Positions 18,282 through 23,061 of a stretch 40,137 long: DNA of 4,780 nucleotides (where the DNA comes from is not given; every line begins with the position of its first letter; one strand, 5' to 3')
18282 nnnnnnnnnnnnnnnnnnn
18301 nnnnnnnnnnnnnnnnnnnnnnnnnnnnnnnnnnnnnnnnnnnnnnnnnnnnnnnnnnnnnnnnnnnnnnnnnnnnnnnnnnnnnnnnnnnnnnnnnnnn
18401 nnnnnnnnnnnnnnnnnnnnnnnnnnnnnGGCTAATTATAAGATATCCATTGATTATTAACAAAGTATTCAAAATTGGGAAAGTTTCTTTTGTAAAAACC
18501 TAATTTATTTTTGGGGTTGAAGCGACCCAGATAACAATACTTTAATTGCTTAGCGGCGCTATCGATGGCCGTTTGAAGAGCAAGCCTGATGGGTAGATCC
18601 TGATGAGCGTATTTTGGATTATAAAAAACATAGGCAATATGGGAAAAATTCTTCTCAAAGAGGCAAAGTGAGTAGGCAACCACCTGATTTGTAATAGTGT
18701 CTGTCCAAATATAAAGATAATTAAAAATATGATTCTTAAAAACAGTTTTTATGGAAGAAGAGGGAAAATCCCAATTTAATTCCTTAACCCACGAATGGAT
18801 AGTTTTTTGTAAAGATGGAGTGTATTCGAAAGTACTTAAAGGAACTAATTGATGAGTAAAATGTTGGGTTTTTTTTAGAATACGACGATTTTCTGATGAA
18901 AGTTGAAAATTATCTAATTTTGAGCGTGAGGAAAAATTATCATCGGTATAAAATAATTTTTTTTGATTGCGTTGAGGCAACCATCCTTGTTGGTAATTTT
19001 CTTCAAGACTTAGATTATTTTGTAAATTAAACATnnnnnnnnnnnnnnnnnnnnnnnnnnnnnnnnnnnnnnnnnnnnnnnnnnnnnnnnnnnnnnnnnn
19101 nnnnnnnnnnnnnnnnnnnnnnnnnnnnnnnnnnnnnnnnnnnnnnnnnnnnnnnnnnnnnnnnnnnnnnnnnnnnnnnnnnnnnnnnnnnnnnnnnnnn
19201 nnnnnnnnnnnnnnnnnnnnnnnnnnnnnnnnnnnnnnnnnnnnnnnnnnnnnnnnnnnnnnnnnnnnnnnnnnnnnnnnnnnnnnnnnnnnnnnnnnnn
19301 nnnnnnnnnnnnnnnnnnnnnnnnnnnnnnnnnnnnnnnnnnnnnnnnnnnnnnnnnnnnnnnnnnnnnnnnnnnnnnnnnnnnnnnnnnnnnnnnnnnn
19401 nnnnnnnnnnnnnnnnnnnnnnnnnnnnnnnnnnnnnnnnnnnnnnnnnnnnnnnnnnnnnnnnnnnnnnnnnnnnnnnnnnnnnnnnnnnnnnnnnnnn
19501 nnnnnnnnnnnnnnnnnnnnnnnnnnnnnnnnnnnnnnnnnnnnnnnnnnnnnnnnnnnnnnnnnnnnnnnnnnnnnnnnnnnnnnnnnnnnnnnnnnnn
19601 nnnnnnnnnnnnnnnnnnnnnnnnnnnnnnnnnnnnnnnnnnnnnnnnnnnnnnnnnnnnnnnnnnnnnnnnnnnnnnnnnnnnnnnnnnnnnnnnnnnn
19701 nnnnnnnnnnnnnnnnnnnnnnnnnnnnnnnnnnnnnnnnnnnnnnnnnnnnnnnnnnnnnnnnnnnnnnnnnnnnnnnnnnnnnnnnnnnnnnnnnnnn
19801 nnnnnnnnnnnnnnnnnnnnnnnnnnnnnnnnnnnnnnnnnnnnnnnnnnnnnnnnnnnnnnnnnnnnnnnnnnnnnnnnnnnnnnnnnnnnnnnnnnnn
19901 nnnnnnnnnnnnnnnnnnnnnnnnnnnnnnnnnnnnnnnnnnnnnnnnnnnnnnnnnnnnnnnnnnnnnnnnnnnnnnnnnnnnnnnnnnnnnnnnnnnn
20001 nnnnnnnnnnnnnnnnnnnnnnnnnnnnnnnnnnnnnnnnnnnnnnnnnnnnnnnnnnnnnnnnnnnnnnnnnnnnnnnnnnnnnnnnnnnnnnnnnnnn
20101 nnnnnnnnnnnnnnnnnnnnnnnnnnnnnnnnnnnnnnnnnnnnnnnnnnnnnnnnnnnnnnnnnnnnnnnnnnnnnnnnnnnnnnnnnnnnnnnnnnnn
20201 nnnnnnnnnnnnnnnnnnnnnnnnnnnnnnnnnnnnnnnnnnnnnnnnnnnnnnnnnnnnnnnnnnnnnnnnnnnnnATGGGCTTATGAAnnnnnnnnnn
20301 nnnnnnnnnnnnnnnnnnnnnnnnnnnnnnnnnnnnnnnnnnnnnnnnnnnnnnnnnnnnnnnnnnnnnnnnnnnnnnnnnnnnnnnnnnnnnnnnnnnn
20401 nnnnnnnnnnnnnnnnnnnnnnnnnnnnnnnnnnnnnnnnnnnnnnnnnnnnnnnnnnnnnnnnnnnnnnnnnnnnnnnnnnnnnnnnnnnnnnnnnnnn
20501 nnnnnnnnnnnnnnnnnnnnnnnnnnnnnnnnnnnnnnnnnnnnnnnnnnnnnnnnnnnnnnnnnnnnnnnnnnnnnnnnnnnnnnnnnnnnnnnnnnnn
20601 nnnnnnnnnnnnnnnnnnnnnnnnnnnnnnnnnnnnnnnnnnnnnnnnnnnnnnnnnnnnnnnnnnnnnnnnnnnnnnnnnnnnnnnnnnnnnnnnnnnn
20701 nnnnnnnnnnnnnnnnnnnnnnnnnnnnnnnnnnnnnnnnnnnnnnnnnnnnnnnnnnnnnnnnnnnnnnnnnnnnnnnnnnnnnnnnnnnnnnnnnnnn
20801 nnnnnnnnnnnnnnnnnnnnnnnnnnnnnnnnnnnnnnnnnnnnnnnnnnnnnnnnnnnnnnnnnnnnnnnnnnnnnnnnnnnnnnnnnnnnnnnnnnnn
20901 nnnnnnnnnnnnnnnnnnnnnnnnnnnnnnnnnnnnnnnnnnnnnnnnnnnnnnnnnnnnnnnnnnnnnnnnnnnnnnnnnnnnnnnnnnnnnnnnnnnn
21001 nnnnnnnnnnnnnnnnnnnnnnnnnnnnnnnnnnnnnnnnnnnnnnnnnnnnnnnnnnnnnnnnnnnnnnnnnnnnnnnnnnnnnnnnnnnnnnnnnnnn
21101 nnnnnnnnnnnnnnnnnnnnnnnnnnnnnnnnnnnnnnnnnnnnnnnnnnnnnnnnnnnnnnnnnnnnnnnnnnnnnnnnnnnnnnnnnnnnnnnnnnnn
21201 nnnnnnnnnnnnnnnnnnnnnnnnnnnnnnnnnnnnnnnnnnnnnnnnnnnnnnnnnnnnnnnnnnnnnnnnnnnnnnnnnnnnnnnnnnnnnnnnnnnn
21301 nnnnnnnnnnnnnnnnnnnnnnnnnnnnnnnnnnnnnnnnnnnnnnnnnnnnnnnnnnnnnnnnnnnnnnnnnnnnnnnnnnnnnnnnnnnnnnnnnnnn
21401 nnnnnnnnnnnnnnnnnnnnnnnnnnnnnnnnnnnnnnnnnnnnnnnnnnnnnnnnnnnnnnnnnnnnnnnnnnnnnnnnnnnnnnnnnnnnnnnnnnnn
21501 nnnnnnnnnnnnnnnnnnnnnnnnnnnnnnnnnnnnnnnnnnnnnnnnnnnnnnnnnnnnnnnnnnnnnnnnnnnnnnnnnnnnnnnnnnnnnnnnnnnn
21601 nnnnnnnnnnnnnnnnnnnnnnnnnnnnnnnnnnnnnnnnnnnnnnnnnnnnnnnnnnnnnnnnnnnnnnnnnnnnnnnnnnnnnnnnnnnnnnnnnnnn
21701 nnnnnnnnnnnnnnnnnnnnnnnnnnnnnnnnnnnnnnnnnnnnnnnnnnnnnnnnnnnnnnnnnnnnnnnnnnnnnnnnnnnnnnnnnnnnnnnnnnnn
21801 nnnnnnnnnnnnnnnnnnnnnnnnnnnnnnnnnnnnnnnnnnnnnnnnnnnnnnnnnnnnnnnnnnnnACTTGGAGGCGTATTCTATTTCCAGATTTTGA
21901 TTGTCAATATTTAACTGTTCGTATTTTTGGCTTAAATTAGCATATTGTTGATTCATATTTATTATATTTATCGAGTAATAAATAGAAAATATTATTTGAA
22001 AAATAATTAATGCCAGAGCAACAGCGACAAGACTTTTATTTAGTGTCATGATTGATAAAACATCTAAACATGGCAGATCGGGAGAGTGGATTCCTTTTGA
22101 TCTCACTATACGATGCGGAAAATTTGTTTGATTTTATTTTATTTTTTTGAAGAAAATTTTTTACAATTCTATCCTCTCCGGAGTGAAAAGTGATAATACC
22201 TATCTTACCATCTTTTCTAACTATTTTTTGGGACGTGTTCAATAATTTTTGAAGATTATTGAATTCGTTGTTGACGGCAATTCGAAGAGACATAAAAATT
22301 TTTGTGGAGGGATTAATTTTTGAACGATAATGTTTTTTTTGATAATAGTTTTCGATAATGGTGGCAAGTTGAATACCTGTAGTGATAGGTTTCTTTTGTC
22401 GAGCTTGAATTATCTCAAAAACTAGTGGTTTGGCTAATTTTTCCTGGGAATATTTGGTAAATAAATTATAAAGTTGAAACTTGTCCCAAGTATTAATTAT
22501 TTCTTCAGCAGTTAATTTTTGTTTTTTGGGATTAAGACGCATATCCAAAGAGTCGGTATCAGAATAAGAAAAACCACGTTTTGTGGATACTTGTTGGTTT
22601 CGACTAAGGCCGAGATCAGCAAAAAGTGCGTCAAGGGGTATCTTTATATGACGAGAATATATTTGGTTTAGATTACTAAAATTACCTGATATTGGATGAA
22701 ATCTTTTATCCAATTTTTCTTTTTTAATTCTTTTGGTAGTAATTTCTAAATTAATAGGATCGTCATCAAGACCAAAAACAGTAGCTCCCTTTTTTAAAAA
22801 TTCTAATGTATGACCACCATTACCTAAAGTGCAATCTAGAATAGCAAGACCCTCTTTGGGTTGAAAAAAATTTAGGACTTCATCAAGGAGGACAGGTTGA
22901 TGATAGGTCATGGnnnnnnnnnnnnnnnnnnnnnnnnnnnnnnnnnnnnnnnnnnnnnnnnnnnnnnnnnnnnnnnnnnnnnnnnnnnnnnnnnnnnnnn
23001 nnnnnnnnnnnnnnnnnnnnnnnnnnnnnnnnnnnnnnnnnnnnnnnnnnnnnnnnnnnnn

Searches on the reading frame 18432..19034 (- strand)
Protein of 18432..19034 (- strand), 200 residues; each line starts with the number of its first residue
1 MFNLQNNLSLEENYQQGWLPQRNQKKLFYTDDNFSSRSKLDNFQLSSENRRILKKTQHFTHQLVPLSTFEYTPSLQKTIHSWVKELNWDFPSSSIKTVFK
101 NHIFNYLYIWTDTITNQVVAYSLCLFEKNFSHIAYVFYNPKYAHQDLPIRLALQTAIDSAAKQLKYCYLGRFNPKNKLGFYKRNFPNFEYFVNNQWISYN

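Call 5: search_protein_families(library=pfam, proteins=[window:18432-19034:-], max_evalue=0.01)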
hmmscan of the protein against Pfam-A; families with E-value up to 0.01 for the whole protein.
window:18432-19034:- (200 aa): 1 family
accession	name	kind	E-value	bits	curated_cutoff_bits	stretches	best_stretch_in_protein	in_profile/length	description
PF04377.21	ATE_C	-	0.0001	23.4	25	1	95-189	26-119/122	Arginine-tRNA-protein transferase, C terminus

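Call 6: search_protein_families(library=ncbifam, proteins=[window:18432-19034:-], max_evalue=0.01)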
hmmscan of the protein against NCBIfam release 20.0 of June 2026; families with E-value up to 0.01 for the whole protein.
window:18432-19034:- (200 aa): 7 families
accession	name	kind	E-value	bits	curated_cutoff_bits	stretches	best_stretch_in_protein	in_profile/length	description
NF002342.0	PRK01305.1-3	equivalog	1.3e-07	31.5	205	1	36-199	74-238/239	arginyltransferase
NF002343.0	PRK01305.1-4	equivalog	1.7e-07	30.7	267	1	35-198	72-243/256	arginyltransferase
NF002341.0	PRK01305.1-1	equivalog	2.9e-06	27.2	252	1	35-198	75-239/247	arginyltransferase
NF002344.0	PRK01305.2-1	equivalog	5.1e-06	26.3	252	1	34-193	63-226/241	arginyltransferase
NF002346.0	PRK01305.2-3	equivalog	1.2e-05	24.9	170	1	35-196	80-242/247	arginyltransferase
NF002345.0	PRK01305.2-2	equivalog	1.6e-05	25.1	246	1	37-196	70-228/230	arginyltransferase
NF002347.0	PRK01305.2-4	equivalog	0.0019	18.1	358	1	37-197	71-231/236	arginyltransferase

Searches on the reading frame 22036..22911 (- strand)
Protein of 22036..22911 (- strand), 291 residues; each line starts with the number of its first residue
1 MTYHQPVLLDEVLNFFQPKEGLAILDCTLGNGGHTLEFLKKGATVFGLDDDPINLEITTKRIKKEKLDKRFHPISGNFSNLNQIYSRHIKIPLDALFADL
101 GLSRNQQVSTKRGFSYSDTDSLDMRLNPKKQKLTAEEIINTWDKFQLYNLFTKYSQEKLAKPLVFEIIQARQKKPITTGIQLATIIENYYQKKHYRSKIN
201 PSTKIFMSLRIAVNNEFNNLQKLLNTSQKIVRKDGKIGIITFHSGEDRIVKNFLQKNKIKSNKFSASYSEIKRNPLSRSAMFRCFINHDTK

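Call 15: search_protein_families(library=pfam, proteins=[window:22036-22911:-], max_evalue=0.01)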
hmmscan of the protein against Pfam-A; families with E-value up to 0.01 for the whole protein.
window:22036-22911:- (291 aa): 4 families
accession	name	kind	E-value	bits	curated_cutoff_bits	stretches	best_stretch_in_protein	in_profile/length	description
PF01795.25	Methyltransf_5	-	3.4e-73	247.3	27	1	3-284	3-305/309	MraW methylase family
PF09445.16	Methyltransf_15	-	7.9e-05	22.7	22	1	24-134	4-106/165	RNA cap guanine-N2 methyltransferase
PF13649.12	Methyltransf_25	-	0.00082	20.5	27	1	24-82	1-59/97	Methyltransferase domain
PF13847.12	Methyltransf_31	-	0.0021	18.2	27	0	19-86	2-71/145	Methyltransferase domain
